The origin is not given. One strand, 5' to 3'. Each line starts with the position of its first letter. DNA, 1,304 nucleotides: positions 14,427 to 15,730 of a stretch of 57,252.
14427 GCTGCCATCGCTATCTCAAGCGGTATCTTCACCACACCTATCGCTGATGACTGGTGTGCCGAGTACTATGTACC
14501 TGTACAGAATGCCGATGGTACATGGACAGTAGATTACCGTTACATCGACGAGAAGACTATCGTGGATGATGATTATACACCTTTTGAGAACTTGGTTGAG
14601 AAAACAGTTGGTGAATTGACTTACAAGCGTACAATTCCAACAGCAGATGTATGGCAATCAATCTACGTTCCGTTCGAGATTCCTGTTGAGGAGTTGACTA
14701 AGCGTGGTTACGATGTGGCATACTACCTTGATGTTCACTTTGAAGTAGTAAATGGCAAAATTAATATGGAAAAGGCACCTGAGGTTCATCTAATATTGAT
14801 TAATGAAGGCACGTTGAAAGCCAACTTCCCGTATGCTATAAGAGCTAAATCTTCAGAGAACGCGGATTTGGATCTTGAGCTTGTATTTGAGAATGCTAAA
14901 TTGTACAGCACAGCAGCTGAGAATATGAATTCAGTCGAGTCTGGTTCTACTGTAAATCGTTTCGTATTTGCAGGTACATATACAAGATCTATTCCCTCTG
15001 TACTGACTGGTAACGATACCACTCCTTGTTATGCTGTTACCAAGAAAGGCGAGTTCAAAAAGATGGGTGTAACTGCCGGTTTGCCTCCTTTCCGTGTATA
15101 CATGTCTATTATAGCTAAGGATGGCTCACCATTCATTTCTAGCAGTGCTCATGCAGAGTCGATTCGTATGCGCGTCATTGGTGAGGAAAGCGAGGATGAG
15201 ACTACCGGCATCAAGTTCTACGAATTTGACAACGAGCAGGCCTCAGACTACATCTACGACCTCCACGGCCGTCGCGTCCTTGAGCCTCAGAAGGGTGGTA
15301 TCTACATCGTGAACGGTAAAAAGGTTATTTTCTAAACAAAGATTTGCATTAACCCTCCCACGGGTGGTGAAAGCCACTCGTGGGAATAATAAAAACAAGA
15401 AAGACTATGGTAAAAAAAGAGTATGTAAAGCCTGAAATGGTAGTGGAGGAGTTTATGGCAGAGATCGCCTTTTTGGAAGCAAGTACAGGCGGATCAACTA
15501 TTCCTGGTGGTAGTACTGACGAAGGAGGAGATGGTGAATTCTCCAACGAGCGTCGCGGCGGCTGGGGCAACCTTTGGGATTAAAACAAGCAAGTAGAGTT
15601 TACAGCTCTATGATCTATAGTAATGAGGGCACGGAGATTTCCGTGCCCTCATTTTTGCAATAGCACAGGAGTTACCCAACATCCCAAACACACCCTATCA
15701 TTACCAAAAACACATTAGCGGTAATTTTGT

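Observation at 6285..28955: Tandem pair of giant (3016 aa and 4272 aa) modular beta-helix/GLUG-like T9SS cargo genes that share cassettes within and between genes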

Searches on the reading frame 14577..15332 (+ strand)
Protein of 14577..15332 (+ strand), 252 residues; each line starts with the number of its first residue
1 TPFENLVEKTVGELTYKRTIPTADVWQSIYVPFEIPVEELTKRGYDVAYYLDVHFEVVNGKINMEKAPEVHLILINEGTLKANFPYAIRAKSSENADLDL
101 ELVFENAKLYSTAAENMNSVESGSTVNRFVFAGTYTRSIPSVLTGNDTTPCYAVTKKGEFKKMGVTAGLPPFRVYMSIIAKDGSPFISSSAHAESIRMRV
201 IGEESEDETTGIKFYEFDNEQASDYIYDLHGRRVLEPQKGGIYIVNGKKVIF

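Call 11: search_protein_families(library=pfam, proteins=[window:14577-15332:+], max_evalue=1)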
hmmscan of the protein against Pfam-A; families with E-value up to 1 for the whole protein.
window:14577-15332:+ (252 aa): 0 families

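Call 21: find_homologous_proteins(query=window:14577-15332:+, max_evalue=0.001)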
Query window:14577-15332:+ (252 aa): 75 proteins with E <= 0.001 among 473 candidates.
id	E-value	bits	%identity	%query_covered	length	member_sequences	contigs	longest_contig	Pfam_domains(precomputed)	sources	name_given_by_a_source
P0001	5.5e-93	329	65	99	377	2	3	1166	-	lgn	-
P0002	2.1e-91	324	66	99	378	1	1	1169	-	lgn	-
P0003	5.5e-86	306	59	99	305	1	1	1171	-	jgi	jgi:hypothetical protein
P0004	4.1e-73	264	53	100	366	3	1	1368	-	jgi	jgi:hypothetical protein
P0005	1.0e-72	263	55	99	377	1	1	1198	-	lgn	-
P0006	3.6e-71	258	54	99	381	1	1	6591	-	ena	-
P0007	1.2e-68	249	54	100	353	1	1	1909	-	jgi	jgi:hypothetical protein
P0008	8.5e-67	243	53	96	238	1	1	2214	-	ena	-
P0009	2.3e-65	239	50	97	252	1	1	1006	-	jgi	jgi:hypothetical protein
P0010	5.4e-63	231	52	100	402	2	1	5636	-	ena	-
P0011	1.8e-54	203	46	99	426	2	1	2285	-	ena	-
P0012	2.4e-52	196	47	98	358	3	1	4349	-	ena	-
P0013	7.6e-51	191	41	100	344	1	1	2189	-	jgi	jgi:hypothetical protein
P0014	4.3e-50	189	45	98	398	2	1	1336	-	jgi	jgi:hypothetical protein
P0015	2.4e-49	186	47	100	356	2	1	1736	-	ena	-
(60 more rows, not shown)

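Call 30: find_related_loci(query=A1, collection=genome_contigs, flank=10000)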
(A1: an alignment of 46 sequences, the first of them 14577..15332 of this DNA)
Query A1 (252 aa) in genome_contigs; peptide patterns used: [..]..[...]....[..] (x = any residue, [..] = any of these).
600 stretches matched a pattern (row limit reached: there are more); 251 encode a relative of the query (tblastn E <= 1e-3); the best 80 are kept; 80 distinct loci.
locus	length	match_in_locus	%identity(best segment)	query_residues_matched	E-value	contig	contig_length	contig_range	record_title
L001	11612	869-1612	64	3-252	1e-100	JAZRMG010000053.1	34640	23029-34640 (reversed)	MAG: Bacteroidaceae bacterium isolate T1900045427_YK20190118.MAGScoT_cleanbin_000027 SGB_7071_k141_141086, whole genome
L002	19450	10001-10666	41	14-251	9e-44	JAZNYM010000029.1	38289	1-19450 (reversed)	MAG: Bacteroidaceae bacterium isolate T1900044776_TS20190242.MAGScoT_cleanbin_000006 SGB_2480_k141_97370, whole genome s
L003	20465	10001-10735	38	3-251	4e-42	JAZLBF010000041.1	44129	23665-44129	MAG: Bacteroidaceae bacterium isolate T1900045066_TC20190060.MAGScoT_cleanbin_000016 SGB_4597_k141_2960653, whole genome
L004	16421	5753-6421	40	11-252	1e-35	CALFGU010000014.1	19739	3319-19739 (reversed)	MAG TPA_asm: uncultured Prevotella sp. isolate SRR6425765_bin.31_CONCOCT_v1.1_MAG genome assembly, contig: ERZ1767560.47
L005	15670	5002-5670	37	5-252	6e-40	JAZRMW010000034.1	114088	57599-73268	MAG: Phocaeicola sp. isolate T1900045419_YK20190109.MAGScoT_cleanbin_000003 SGB_7036_k141_1668383, whole genome shotgun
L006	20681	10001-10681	33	2-251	5e-29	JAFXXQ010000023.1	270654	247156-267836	MAG: Bacteroidaceae bacterium isolate RGIG6839 Sheep_Rumen-4__c2403, whole genome shotgun sequence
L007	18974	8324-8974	33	11-251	6e-21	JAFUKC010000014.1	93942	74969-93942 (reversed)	MAG: Bacteroidaceae bacterium isolate RGIG4567 Roe_deer_Rectum-2__c1208, whole genome shotgun sequence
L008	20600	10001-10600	31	9-252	4e-17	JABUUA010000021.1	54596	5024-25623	MAG: Bacteroidaceae bacterium isolate MAG53 scaffold21_size54596, whole genome shotgun sequence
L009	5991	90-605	34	59-251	2e-14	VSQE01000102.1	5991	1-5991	MAG: Prevotellamassilia sp. isolate SC1164_S17_bin.5 SC1164_S17_SC1164_S17_bin.5_contig_102, whole genome shotgun sequen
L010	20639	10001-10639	25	5-252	1e-13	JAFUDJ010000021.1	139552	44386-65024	MAG: Prevotella sp. isolate RGIG4392 Roe_deer_Omasum-1__c1177, whole genome shotgun sequence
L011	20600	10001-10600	26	26-252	6e-12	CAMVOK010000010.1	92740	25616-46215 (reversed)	MAG TPA_asm: uncultured Prevotellaceae bacterium isolate SRR8387721_bin.31_metaWRAP_v1.3_MAG genome assembly, contig: ER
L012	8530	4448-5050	27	10-251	1e-11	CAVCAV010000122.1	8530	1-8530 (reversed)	Christensenella sp. UBA1685 isolate H07666-L1_cleanbin_000029 genome assembly, contig: Spades_H07666-L1_contig_6133, who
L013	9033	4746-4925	48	187-252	8e-11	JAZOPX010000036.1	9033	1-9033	MAG: Bacteroidaceae bacterium isolate T1900045570_YK20190264.MAGScoT_cleanbin_000053 SGB_7974_k141_877053, whole genome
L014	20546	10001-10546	27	23-251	7e-11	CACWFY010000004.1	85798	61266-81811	MAG: uncultured Bacteroidales bacterium isolate RUG10553 genome assembly, contig: RUG10553_asm_4, whole genome shotgun s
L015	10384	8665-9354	29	2-251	1e-10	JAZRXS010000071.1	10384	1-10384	MAG: Prevotella sp. isolate T1900044950_TA20190003.MAGScoT_cleanbin_000126 SGB_3608_k141_23235, whole genome shotgun seq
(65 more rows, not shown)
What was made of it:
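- A few hits lie on contigs binned as Clostridiales or Christensenella (call 30). The family is overwhelmingly found in Prevotellaceae/Bacteroidales (call 30).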

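Call 31: predict_structure(alignment_id=A1)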
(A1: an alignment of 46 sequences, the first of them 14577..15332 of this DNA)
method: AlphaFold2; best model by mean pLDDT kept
length: 252 residues; sequences in the alignment: 46
mean_pLDDT: 87.9   pTM: 0.76
mean pLDDT of the five models: 87.9, 87.7, 87.4, 86.6, 86.1
residues with pLDDT >= 90: 162; 70-90: 64; 50-70: 8; < 50: 18
segments of 3 or more residues with pLDDT < 50: 205-222
pLDDT, mean of each block of 10 residues (from residue 1): 89 97 97 98 97 89 84 97 98 93 98 96 91 97 95 97 96 96 75 86 57 40 71 85 81 77
secondary structure, 60 per line:
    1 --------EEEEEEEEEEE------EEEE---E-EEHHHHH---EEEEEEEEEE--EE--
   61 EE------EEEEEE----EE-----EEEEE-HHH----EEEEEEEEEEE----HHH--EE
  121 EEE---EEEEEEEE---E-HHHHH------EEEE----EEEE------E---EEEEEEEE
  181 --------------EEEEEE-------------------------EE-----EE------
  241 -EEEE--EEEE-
elements in order: E9-19 E26-29 H37-41 E45-54 E69-74 E86-90 E99-109 E119-123 E127-134 H140-144 E151-154 E159-162 E173-180 E195-200 E242-245 E248-251
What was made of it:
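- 14577..15176 (+): Pre-CTD domain of gene 1 (aa 2765-2964), a beta-rich domain. AF2 gives pLDDT mostly above 90 (call 31).
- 15207..15332 (+): Short T9SS-type CTD of gene 1: the 42 aa after TT|GI, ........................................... TTGI lies in the low-confidence linker (pLDDT < 50, query residues 205-222), which is followed by short strands (call 31).
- On T9SS type A CTD (TIGR04183 / Pfam PF18962 Por_Secre_tail): AF2 predicts only short strands in the last 27 residues after a disordered linker (call 31).
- AF2 shows 3 short strands, not the 7-strand sandwich (call 31).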

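Call 33: fold_search(model_id=the predicted structure, library=pdb)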
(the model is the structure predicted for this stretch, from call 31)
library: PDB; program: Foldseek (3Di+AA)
matches with E <= 10: 343; with E <= 0.001: 0
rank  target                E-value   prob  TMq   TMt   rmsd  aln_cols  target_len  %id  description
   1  9bhh_E                6.9e-02  0.09  0.14  0.09  31.1       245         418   10  Cryo-EM structure of Chikungunya virus asymmetric unit with Fab IM-CKV063 (released 2025-10-22)
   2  6nk5_E                7.7e-02  0.08  0.14  0.09  31.9       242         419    8  Electron Cryo-Microscopy Of Chikungunya VLP (released 2019-05-22)
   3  3jwn_I                8.1e-02  0.11  0.13  0.15  17.7       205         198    8  Complex of FimC, FimF, FimG and FimH (released 2010-06-16)
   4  7ffe_N                1.0e-01  0.09  0.14  0.09  30.1       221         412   10  Cryo-EM structure of VEEV VLP (released 2021-10-20)
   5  9dqv_E                1.4e-01  0.08  0.12  0.09  30.8       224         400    9  Structure of western equine encephalitis virus CBA87 VLP in complex with human PCDH10 EC1 (released 2025-03-26)
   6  9ixi_E                1.5e-01  0.07  0.13  0.08  30.7       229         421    8  VLP structure of Chikungunya virus, 2f block. (released 2025-11-19)
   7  9j6d_F                1.5e-01  0.06  0.12  0.09  31.4       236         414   10  Structure of Chikungunya virus infectious particles, 2f block. (released 2025-12-03)
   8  6jo8_A                1.5e-01  0.06  0.11  0.08  31.3       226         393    9  The complex structure of CHIKV envelope glycoprotein bound to human MXRA8 (released 2019-05-15)
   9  9iz9_F                1.6e-01  0.04  0.11  0.08  30.4       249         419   10  VLP structure of Chikungunya virus complexed with C37 Fab, 2f block. (released 2025-08-06)
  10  9nrx_N                1.7e-01  0.07  0.13  0.10  29.5       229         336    8  Venezuelan Equine Encephalitis Virus in complex with the single domain antibody V2B3 (released 2025-12-03)
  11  9iz9_H                1.7e-01  0.07  0.12  0.09  29.2       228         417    8  VLP structure of Chikungunya virus complexed with C37 Fab, 2f block. (released 2025-08-06)
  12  4f24                  1.8e-01  0.09  0.15  0.12  21.2       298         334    7  Crystal structures reveal the multi-ligand binding mechanism of the Staphylococcus aureus ClfB (released 2012-08-08)
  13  4qd2_A                1.9e-01  0.06  0.13  0.14  18.4       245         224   10  Molecular basis for disruption of E-cadherin adhesion by botulinum neurotoxin A complex (released 2014-06-25)
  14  1kiu_A                1.9e-01  0.06  0.12  0.14  18.4       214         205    9  FimH adhesin Q133N mutant-FimC chaperone complex with methyl-alpha-D-mannose (released 2002-06-05)
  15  9l1n_B                2.0e-01  0.07  0.14  0.09  29.7       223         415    7  Structure of Western equine encephalitis virus 71V1658 strain VLP in complex with human PCDH10 EC1 (released 2025-06-04)
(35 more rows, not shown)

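Call 36: search_solved_structures(query=A1, max_evalue=10, show_alignments=2)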
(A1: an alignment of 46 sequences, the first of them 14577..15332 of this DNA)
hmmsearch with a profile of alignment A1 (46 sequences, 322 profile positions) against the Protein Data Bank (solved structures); distinct sequences matched with E-value up to 10: 2.
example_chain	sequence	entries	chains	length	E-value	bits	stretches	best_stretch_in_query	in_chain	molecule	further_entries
4kca_A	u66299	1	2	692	1.8e-07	34.1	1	278-320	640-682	Endo-1,5-alpha-L-arabinanase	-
7jvi_A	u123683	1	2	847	0.017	17.7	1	284-319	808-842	Beta-helix domain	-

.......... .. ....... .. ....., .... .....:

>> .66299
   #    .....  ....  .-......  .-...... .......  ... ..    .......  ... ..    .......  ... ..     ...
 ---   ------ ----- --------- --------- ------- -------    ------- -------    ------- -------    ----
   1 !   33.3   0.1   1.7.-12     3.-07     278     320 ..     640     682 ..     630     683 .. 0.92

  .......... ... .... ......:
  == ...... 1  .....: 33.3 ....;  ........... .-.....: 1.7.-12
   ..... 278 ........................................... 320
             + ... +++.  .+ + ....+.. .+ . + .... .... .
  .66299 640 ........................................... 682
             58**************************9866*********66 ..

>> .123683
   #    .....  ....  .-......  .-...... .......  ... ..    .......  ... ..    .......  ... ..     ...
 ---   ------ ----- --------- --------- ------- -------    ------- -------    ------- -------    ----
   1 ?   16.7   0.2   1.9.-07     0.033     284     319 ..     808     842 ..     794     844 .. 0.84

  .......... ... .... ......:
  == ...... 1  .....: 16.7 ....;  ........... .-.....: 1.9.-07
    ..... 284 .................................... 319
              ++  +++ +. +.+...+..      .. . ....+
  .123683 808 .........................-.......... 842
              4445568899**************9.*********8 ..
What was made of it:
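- Closest known: CapCBM89. Same: The deposited chain ends in a related tail (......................; call 36).
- The same tail ends a rumen arabinanase, 4KCA (call 36).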

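Call 98: search_protein_families(library=pfam, proteins=[L005:11839-11943:+], max_evalue=0.1)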
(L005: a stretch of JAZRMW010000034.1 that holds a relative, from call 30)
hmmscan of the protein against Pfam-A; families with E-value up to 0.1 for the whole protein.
L005:11839-11943:+ (35 aa): 0 families

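Call 101: search_protein_representatives(alignment_id=A1)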
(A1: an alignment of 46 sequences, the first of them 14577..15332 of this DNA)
Query: 46 sequences, 322 profile positions. Proteins with E-value up to 0.001 (for the whole library): 38129; up to 1e-10: 6277; up to 1e-30: 1628. The best 150 are listed.
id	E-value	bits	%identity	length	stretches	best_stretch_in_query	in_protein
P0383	8.9e-110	383.4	-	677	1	28-320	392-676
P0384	1.4e-108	379.4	-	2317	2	68-321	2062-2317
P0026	8.3e-108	376.9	-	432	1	22-322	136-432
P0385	2.9e-106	371.9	-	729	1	67-320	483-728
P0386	3.2e-106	371.7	-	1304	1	68-320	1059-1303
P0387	3.6e-104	365.0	-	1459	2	16-321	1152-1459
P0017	3.9e-104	364.9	-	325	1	17-321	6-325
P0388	5.0e-104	364.5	-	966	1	62-322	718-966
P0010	1.5e-103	362.9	-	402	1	15-321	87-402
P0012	1.9e-103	362.6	-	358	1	11-321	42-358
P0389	4.9e-103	361.3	-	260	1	68-320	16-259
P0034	3.3e-102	358.5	-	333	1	65-320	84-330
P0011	7.9e-102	357.3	-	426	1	24-321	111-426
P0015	8.2e-102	357.2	-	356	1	9-322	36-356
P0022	2.9e-101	355.5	-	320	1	22-321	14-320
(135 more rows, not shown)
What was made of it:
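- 14577..15176 (+): The domain-plus-tail profile finds 1628 cluster representatives at E<=1e-30, always at the C-terminus among those listed (call 101).
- It sits strictly at the C-terminus after a disordered linker (calls 31, 101).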

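Call 107: fold_search(model_id=the predicted structure, library=viral)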
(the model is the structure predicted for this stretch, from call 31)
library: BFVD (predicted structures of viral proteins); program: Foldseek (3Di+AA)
matches with E <= 10: 322; with E <= 0.001: 1
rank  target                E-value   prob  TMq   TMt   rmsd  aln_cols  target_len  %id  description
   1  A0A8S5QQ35            7.7e-06  1.00  0.37  0.26  18.3       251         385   14  Bacterial repeat domain-containing protein [Siphoviridae sp. ct6oU4]
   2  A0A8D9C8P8            9.7e-02  0.75  0.34  0.17   7.9       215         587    9  Putative hemin binding protein [uncultured marine phage]
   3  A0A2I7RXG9            1.3e-01  0.16  0.18  0.22  28.6       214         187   13  Uncharacterized protein [Vibrio phage 1.249.B._10N.261.55.B9]
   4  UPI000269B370         1.5e-01  0.08  0.14  0.05  33.4       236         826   11  (no name look-up for this kind of identifier)
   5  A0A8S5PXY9            1.6e-01  0.07  0.12  0.11  19.9       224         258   10  Tail fiber protein [Podoviridae sp. ctIlO27]
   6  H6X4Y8                1.8e-01  0.10  0.15  0.06  18.2       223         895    9  Putative structural protein [Klebsiella phage vB_KleM_RaK2]
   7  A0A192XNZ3            1.9e-01  0.03  0.10  0.08  19.4       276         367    8  Deoxyuridine triphosphatase [macacine betaherpesvirus 9]
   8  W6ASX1                2.1e-01  0.06  0.13  0.05  19.5       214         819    8  (no name in the UniProt tables at hand)
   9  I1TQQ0                2.8e-01  0.06  0.15  0.09  20.8       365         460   11  (no name in the UniProt tables at hand)
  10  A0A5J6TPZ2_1          2.9e-01  0.06  0.14  0.05  24.3       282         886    9  (no name in the UniProt tables at hand)
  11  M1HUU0                2.9e-01  0.02  0.10  0.07  21.1       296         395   10  (no name in the UniProt tables at hand)
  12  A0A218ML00            3.1e-01  0.13  0.11  0.17  13.9       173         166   16  Uncharacterized protein [uncultured virus]
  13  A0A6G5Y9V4            3.3e-01  0.06  0.12  0.12  24.4       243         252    7  (no name in the UniProt tables at hand)
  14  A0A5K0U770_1          3.3e-01  0.02  0.10  0.05  28.4       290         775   10  Uncharacterized protein [Yasminevirus sp. GU-2018]
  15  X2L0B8                3.5e-01  0.06  0.13  0.05  21.8       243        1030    9  Tail fiber protein [Vibrio phage Vc1]
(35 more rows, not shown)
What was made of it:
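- Tried and rejected: In the viral library there was one likely bacterial contaminant with the same domain and a weak 'hemin binding protein' hit (call 107).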

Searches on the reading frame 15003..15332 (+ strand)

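Call 34: search_protein_families(library=ncbifam, proteins=[window:15003-15332:+], max_evalue=10)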
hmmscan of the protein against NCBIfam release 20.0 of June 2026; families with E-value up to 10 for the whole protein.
window:15003-15332:+ (110 aa): 1 family
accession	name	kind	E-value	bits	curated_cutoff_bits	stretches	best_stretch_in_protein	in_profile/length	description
NF002648.0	PRK02318.1-4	equivalog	0.16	11.2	719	1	45-90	235-280/382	mannitol-1-phosphate 5-dehydrogenase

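Call 35: search_protein_families(library=pfam, proteins=[window:15003-15332:+], max_evalue=10)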
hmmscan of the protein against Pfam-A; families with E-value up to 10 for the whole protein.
window:15003-15332:+ (110 aa): 0 families

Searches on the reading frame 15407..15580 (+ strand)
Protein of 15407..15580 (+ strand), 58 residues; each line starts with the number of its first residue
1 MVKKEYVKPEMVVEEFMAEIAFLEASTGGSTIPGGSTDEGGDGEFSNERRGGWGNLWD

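Call 98: search_protein_families(library=pfam, proteins=[window:15407-15580:+], max_evalue=0.1)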
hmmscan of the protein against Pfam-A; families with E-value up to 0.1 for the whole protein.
window:15407-15580:+ (58 aa): 0 families
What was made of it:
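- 15407..15583 (+): Small ORF (58 aa, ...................) after gene 1, followed by a hairpin and T-run at 15622-15653. No family match (call 98).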
